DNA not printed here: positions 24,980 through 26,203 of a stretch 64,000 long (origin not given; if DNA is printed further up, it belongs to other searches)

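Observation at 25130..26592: Two-gene operon: tandem ribbon-helix-helix DNA-binding protein upstream of a truncated FtsZ/tubulin-superfamily GTPase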

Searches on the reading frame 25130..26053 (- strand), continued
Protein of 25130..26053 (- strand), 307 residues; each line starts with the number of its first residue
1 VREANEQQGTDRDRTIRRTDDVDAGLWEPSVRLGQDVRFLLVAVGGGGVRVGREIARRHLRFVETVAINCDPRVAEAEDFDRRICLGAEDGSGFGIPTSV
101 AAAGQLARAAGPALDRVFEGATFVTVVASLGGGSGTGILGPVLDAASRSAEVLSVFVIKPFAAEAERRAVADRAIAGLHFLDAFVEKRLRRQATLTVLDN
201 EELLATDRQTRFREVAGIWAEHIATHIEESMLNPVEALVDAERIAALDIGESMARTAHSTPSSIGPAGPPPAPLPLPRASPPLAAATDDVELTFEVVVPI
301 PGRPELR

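Call 42: list_cluster_members(proteins=[P0272, P0322, P0281, P0304, P0350, P0389, P0268, P0250, P0253, P0270])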
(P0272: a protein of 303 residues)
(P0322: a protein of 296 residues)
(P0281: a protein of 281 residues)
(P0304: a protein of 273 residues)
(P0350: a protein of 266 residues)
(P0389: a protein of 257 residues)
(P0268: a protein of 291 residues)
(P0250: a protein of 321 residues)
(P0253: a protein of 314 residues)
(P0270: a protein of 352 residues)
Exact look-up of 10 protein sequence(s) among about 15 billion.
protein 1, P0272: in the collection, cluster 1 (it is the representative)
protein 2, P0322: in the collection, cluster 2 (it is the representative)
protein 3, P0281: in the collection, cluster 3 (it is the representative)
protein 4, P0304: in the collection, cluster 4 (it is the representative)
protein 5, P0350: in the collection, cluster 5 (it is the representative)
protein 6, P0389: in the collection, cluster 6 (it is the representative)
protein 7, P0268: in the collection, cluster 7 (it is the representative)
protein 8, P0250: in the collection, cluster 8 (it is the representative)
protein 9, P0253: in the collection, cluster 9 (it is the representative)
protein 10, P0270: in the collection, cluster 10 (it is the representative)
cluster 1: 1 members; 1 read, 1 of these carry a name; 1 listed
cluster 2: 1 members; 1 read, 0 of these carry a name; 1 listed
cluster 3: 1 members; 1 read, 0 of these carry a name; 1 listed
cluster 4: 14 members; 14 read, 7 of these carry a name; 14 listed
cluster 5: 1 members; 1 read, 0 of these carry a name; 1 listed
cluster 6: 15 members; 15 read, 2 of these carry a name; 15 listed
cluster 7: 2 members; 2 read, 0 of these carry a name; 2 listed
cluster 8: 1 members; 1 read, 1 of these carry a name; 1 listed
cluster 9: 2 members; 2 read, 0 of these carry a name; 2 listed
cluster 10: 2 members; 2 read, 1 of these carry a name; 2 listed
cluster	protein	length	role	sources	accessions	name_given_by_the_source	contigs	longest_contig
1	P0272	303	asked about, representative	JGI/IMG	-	cell division GTPase FtsZ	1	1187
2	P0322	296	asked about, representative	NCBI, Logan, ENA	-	-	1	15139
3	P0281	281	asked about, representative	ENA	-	-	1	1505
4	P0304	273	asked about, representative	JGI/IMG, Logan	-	cell division protein FtsZ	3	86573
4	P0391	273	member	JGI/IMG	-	cell division protein FtsZ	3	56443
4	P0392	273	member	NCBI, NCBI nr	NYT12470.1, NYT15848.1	MAG: hypothetical protein GKC03_08000 [Methanomassiliicoccales archaeon] | hypothetical protein [Methanomassiliicoccales archaeon]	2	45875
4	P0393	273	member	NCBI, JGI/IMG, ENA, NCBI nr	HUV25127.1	MAG TPA: hypothetical protein VMW26_06840 [Methanomassiliicoccales archaeon] | hypothetical protein [Methanomassiliicoccales archaeon]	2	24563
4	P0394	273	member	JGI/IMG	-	cell division protein FtsZ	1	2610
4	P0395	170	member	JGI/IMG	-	cell division protein FtsZ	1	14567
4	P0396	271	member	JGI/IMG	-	cell division protein FtsZ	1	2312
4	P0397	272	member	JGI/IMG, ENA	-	-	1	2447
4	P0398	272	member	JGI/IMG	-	-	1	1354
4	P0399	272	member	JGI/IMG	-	-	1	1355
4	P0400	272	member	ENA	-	-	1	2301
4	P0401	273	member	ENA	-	-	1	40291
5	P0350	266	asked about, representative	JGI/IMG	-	-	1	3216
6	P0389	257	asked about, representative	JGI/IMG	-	-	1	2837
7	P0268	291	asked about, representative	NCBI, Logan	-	-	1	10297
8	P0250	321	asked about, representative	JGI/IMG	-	hypothetical protein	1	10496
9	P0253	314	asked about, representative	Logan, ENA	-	-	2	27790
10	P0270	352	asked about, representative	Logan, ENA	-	-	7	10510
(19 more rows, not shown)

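Call 52: find_homologous_proteins(query=A4, max_evalue=0.00001)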
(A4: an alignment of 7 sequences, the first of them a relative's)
Query A4 (7 sequences) (273 aa, profile of the alignment): 7933 proteins with E <= 0.00001 among 8000 candidates; the best 120 are listed.
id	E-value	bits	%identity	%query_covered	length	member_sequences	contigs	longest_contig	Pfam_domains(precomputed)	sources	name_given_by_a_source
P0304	1.7e-110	387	100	100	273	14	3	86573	PF00091.32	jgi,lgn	jgi:cell division protein FtsZ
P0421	6.7e-102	359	87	100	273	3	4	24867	PF00091.32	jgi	jgi:cell division protein FtsZ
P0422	1.4e-100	355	84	100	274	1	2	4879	PF00091.32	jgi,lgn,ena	-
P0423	4.6e-100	353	80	100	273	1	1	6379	PF00091.32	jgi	jgi:cell division protein FtsZ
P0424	5.3e-100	353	84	100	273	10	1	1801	PF00091.32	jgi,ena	-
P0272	2.9e-99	350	-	-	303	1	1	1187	PF00091.32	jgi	jgi:cell division GTPase FtsZ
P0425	2.5e-96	341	73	100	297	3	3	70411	PF00091.32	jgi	jgi:cell division protein FtsZ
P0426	3.0e-94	334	71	100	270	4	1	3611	PF00091.32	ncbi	ncbi:MAG: hypothetical protein ACLFPN_04610 [Methanomassiliicoccales archaeon]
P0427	3.2e-94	334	74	100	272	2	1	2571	PF00091.32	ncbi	-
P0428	2.8e-89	318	63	98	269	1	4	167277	PF00091.32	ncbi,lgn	ncbi:MAG: hypothetical protein QW083_02820 [Methanomassiliicoccales archaeon]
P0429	5.1e-89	317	66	94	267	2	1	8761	PF00091.32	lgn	-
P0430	6.4e-89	316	66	95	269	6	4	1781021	PF00091.32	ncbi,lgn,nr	ncbi:MAG: hypothetical protein H5T41_02275 [Methanomassiliicoccales archaeon]|nr:hypothetical protei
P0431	7.7e-89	316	67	97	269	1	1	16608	PF00091.32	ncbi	-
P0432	1.8e-88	315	67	99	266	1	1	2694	PF00091.32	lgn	-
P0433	3.7e-88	314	65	100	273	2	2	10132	PF00091.32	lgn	-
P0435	8.7e-88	313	63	99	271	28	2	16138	PF00091.32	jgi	jgi:cell division protein FtsZ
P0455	2.8e-82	295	57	99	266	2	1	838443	PF00091.32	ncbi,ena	-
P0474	7.3e-81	290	60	82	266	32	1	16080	PF00091.32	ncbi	-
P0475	7.5e-81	290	60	82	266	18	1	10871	PF00091.32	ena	-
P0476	8.5e-81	290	54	83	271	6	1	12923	PF00091.32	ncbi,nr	ncbi:MAG: hypothetical protein E4H30_04850 [Methanomassiliicoccus sp.]|nr:MAG: hypothetical protein 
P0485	4.7e-80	287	57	78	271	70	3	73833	PF00091.32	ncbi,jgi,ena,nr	ncbi:MAG: hypothetical protein KBA58_05810 [Methanomassiliicoccales archaeon]|jgi:cell division prot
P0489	1.4e-79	286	-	-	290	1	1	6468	PF00091.32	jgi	jgi:cell division GTPase FtsZ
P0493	6.9e-79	284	55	82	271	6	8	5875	PF00091.32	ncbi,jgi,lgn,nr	ncbi:MAG: Cell division protein FtsZ 1 [Methanomassiliicoccales archaeon PtaB.Bin134]|jgi:cell divis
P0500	4.6e-78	281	60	80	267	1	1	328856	PF00091.32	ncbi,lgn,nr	ncbi:MAG: hypothetical protein ISF22_07515 [Methanomassiliicoccus sp.]|nr:hypothetical protein [Meth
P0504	2.4e-77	278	52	85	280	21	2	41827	PF00091.32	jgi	jgi:cell division protein FtsZ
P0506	3.6e-77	278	62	84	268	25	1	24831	PF00091.32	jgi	jgi:cell division protein FtsZ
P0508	8.5e-77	277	49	96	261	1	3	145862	PF00091.32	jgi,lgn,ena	jgi:cell division protein FtsZ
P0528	3.0e-75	272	50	97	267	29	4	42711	PF00091.32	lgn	-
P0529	3.0e-75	272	48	95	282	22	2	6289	PF00091.32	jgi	jgi:cell division protein FtsZ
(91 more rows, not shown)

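Call 53: find_encoding_contigs(protein=P0430, flank=5000, max_places=2)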
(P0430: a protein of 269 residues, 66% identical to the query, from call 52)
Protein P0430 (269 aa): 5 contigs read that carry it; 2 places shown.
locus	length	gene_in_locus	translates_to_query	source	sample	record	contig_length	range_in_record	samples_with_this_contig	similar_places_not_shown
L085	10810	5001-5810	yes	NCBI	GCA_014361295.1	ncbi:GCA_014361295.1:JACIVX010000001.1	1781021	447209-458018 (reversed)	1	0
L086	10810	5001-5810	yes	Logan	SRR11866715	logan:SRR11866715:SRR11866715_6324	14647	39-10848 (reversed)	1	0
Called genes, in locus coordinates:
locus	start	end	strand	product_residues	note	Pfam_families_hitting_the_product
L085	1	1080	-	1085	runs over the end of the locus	PF03176:MMPL, PF00873:ACR_tran (weak), PF03176:MMPL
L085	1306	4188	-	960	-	PF00133:tRNA-synt_1, PF09334:tRNA-synt_1g (faint), PF08264:Anticodon_1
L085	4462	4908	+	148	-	-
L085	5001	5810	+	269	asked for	PF00091:Tubulin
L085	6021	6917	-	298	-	PF02775:TPP_enzyme_C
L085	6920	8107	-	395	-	PF01855:POR_N, PF17147:PFOR_II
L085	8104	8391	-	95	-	PF13484:Fer4_16 (faint), PF13237:Fer4_10, PF00037:Fer4 (weak), PF14697:Fer4_21, PF12838:Fer4_7 (weak), PF13187:Fer4_9 (weak), PF00037:Fer4, PF12837:Fer4_6 (weak), +3 more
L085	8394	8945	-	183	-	PF01558:POR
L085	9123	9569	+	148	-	PF01877:RNA_binding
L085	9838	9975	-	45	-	-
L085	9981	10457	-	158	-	-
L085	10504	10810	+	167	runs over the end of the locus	-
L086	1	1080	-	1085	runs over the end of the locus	PF03176:MMPL, PF00873:ACR_tran (weak), PF03176:MMPL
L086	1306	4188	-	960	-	PF00133:tRNA-synt_1, PF09334:tRNA-synt_1g (faint), PF08264:Anticodon_1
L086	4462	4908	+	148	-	-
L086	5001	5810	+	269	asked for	PF00091:Tubulin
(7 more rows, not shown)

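Call 54: find_encoding_contigs(protein=P0508, flank=5000, max_places=2)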
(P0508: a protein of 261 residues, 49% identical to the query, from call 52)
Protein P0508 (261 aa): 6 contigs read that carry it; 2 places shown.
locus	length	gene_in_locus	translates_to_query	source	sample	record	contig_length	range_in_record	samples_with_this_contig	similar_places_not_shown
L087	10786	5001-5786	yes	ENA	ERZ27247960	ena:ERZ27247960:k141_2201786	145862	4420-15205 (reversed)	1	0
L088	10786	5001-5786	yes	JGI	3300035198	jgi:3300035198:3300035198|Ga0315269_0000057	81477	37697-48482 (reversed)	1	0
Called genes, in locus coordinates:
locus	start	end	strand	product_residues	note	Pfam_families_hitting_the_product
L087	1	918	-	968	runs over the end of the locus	PF03176:MMPL, PF12349:Sterol-sensing (faint), PF03176:MMPL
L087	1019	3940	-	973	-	PF00133:tRNA-synt_1, PF09334:tRNA-synt_1g (faint), PF08264:Anticodon_1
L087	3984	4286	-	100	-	-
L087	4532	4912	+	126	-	PF01402:RHH_1 (faint), PF17723:RHH_8 (faint)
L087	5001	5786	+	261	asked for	PF00091:Tubulin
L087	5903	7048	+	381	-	PF00781:DAGK_cat (faint), PF01513:NAD_kinase, PF20143:NAD_kinase_C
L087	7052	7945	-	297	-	PF02775:TPP_enzyme_C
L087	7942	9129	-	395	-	PF01855:POR_N, PF02780:Transketolase_C, PF17147:PFOR_II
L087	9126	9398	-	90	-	PF12797:Fer4_2 (faint), PF00037:Fer4 (faint), PF12837:Fer4_6 (faint), PF13237:Fer4_10 (weak), PF14697:Fer4_21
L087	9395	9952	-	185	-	PF01558:POR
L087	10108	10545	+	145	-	PF01877:RNA_binding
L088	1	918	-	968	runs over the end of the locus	PF03176:MMPL, PF12349:Sterol-sensing (faint), PF03176:MMPL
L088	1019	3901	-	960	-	PF00133:tRNA-synt_1, PF09334:tRNA-synt_1g (faint), PF08264:Anticodon_1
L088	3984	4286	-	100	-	-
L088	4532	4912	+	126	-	PF01402:RHH_1 (faint), PF17723:RHH_8 (faint)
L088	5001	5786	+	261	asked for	PF00091:Tubulin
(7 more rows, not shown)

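Call 55: find_encoding_contigs(protein=P0489, flank=5000, max_places=2)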
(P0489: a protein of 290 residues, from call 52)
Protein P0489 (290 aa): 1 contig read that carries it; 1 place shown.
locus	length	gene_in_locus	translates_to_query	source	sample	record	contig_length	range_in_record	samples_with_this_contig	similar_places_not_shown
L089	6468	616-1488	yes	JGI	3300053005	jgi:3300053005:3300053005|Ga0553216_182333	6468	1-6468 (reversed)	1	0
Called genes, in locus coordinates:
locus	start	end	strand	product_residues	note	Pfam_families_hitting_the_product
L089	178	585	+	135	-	-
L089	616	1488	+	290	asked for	PF00091:Tubulin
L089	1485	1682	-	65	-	-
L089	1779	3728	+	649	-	-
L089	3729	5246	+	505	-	PF00221:Lyase_aromatic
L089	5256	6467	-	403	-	?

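Call 57: search_protein_families(library=ncbifam, proteins=[L085:4462-4905:+, L087:4532-4909:+, L089:178-582:+, L001:5420-5917:+], max_evalue=1)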
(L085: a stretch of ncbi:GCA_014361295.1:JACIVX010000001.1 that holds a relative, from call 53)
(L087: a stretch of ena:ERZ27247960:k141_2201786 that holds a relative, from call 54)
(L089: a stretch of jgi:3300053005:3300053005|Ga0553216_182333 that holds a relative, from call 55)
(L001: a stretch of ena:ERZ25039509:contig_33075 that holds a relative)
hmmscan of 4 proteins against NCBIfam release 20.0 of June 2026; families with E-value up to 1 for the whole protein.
L085:4462-4905:+ (148 aa): 7 families
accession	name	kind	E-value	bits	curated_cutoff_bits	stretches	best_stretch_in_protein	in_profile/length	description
NF058555.1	TransRegCdrSHalo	equivalog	4.1e-07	29.9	100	2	72-106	4-38/61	transcriptional regulator CdrS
NF002169.0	PRK01002.1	subfamily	3.4e-05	23.8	111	1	17-57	5-44/141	nickel responsive regulator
TIGR02606.1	antidote_CC2985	hypoth_equivalog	0.014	15.4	46.2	1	84-120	14-50/70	type II toxin-antitoxin system ParD family antitoxin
NF003381.0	PRK04460.1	equivalog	0.022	14.9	105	0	73-116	8-51/139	nickel-responsive transcriptional regulator NikR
NF041551.1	YlcI_YnfO_N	subfamily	0.026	14.6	30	1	70-107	3-38/42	YlcI/YnfO family protein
NF002815.0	PRK02967.1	equivalog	0.032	14.2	83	0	17-67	2-51/139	nickel-responsive transcriptional regulator NikR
NF058631.1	sRNA_TF_AbmR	equivalog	0.11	12.1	160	1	81-106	113-138/167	ATP-binding transcription factor AbmR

L087:4532-4909:+ (126 aa): 9 families
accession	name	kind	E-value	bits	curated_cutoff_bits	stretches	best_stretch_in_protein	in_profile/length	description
NF058555.1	TransRegCdrSHalo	equivalog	5.1e-09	36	100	2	8-59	2-52/61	transcriptional regulator CdrS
NF041551.1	YlcI_YnfO_N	subfamily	1.6e-06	28.1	30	2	6-50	1-42/42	YlcI/YnfO family protein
NF002169.0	PRK01002.1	subfamily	6e-06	26.3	111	2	64-110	7-53/141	nickel responsive regulator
NF002815.0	PRK02967.1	equivalog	2.4e-05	24.4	83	1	8-51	2-44/139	nickel-responsive transcriptional regulator NikR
NF003381.0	PRK04460.1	equivalog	0.00012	22.2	105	2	66-107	9-50/139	nickel-responsive transcriptional regulator NikR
TIGR02793.1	nikR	equivalog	0.00032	21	175.45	1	8-51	1-43/129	nickel-responsive transcriptional regulator NikR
TIGR02606.1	antidote_CC2985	hypoth_equivalog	0.0044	17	46.2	1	76-97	14-35/70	type II toxin-antitoxin system ParD family antitoxin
NF001884.0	PRK00630.1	subfamily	0.0096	16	119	1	66-111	15-60/148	nickel responsive regulator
NF053762.1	aCcr1_fam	equivalog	0.062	13.2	60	1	10-47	3-38/38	aCcr1 family cell cycle regulator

L089:178-582:+ (135 aa): 8 families
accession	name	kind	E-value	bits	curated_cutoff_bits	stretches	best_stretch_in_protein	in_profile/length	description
NF058555.1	TransRegCdrSHalo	equivalog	3.2e-06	27.1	100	1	7-48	2-43/61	transcriptional regulator CdrS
NF002169.0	PRK01002.1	subfamily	3.8e-06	26.9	111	1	5-49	3-47/141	nickel responsive regulator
NF002815.0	PRK02967.1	equivalog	0.00071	19.6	83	1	7-48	2-43/139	nickel-responsive transcriptional regulator NikR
NF053762.1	aCcr1_fam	equivalog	0.0013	18.6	60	1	10-45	4-38/38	aCcr1 family cell cycle regulator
TIGR02793.1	nikR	equivalog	0.006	16.9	175.45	1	8-40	2-34/129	nickel-responsive transcriptional regulator NikR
NF041551.1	YlcI_YnfO_N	subfamily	0.0086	16.1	30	1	5-48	1-42/42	YlcI/YnfO family protein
NF001884.0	PRK00630.1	subfamily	0.013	15.6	119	1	8-47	12-51/148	nickel responsive regulator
NF003381.0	PRK04460.1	equivalog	0.018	15.1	105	1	7-49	5-47/139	nickel-responsive transcriptional regulator NikR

L001:5420-5917:+ (166 aa): 2 families
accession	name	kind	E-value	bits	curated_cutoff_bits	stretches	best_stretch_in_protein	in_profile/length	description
NF058555.1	TransRegCdrSHalo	equivalog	0.00013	21.9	100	1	27-64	3-40/61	transcriptional regulator CdrS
TIGR02606.1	antidote_CC2985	hypoth_equivalog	0.015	15.4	46.2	1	40-62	14-36/70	type II toxin-antitoxin system ParD family antitoxin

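Call 76: search_dna_similar(query=window:25133-26053:-, collection=plasmids, mode=protein, max_evalue=0.001, max_rows=12)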
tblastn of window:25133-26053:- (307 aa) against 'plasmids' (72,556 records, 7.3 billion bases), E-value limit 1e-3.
No match.

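Call 77: search_dna_similar(query=window:25133-26053:-, collection=phages, mode=protein, max_evalue=0.001, max_rows=12)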
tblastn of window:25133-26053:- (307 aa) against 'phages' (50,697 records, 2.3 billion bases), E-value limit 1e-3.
No match.

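Call 78: search_protein_families(library=phrogs, proteins=[window:25133-26053:-], max_evalue=0.01)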
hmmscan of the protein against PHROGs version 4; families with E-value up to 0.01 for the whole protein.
window:25133-26053:- (307 aa): 1 family
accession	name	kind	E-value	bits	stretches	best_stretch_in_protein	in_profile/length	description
phrog_4733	-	DNA, RNA and nucleotide metabolism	0.0039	17.3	1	40-157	7-125/323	tubulin PhuZ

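Call 79: search_protein_families(library=padloc, proteins=[window:25133-26053:-], max_evalue=0.01)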
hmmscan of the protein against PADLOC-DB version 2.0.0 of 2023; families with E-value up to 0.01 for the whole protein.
window:25133-26053:- (307 aa): 0 families

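Call 80: find_related_loci(query=A1, collection=viral_contigs, flank=3000)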
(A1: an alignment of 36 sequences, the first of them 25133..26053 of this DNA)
Query A1 (307 aa) in viral_contigs; peptide patterns used: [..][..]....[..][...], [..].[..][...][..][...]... (x = any residue, [..] = any of these).
44 stretches matched a pattern, but none encodes a relative of the query by tblastn (E <= 1e-3).

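Call 81: find_encoding_contigs(protein=P0500, flank=5000, max_places=1)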
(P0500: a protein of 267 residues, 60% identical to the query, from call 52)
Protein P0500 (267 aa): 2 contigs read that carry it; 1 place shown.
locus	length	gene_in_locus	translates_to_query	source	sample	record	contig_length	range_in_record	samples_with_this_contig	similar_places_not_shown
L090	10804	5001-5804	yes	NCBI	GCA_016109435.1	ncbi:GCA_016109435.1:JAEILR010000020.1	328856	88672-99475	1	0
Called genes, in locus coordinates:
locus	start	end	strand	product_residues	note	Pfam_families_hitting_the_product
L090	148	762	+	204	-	PF13022:HTH_Tnp_1_2 (faint), PF00440:TetR_N, PF16925:TetR_C_13, PF13977:TetR_C_6 (weak)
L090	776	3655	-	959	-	PF00133:tRNA-synt_1, PF09334:tRNA-synt_1g (faint), PF08264:Anticodon_1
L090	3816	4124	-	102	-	PF03992:ABM (weak)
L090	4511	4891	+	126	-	-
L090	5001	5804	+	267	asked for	PF00091:Tubulin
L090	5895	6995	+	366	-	PF01513:NAD_kinase, PF00781:DAGK_cat (weak), PF20143:NAD_kinase_C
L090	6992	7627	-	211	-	-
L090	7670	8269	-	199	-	PF01558:POR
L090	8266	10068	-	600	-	PF01855:POR_N, PF02775:TPP_enzyme_C, PF12797:Fer4_2 (faint), PF13237:Fer4_10, PF00037:Fer4, PF12837:Fer4_6 (weak)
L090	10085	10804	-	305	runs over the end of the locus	PF02775:TPP_enzyme_C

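Call 82: find_encoding_contigs(protein=P0455, flank=5000, max_places=1)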
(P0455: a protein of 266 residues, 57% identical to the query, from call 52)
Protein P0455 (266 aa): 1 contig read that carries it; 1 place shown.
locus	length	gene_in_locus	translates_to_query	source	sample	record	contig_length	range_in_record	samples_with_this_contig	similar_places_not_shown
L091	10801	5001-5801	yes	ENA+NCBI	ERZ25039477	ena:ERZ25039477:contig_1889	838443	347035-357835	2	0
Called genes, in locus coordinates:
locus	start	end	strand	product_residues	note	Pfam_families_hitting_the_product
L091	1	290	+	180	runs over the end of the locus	PF02441:Flavoprotein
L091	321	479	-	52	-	-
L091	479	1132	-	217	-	PF03176:MMPL (faint)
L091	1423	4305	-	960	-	PF00133:tRNA-synt_1, PF09334:tRNA-synt_1g (faint), PF08264:Anticodon_1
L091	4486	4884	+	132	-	-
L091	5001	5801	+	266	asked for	PF00091:Tubulin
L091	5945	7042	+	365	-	PF01513:NAD_kinase, PF00781:DAGK_cat (weak), PF20143:NAD_kinase_C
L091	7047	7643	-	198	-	PF01558:POR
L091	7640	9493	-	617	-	PF01855:POR_N, PF02775:TPP_enzyme_C, PF12797:Fer4_2 (faint), PF13237:Fer4_10 (weak), PF00037:Fer4 (faint), PF14697:Fer4_21 (weak)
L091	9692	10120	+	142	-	PF01877:RNA_binding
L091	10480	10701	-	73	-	-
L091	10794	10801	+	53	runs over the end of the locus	-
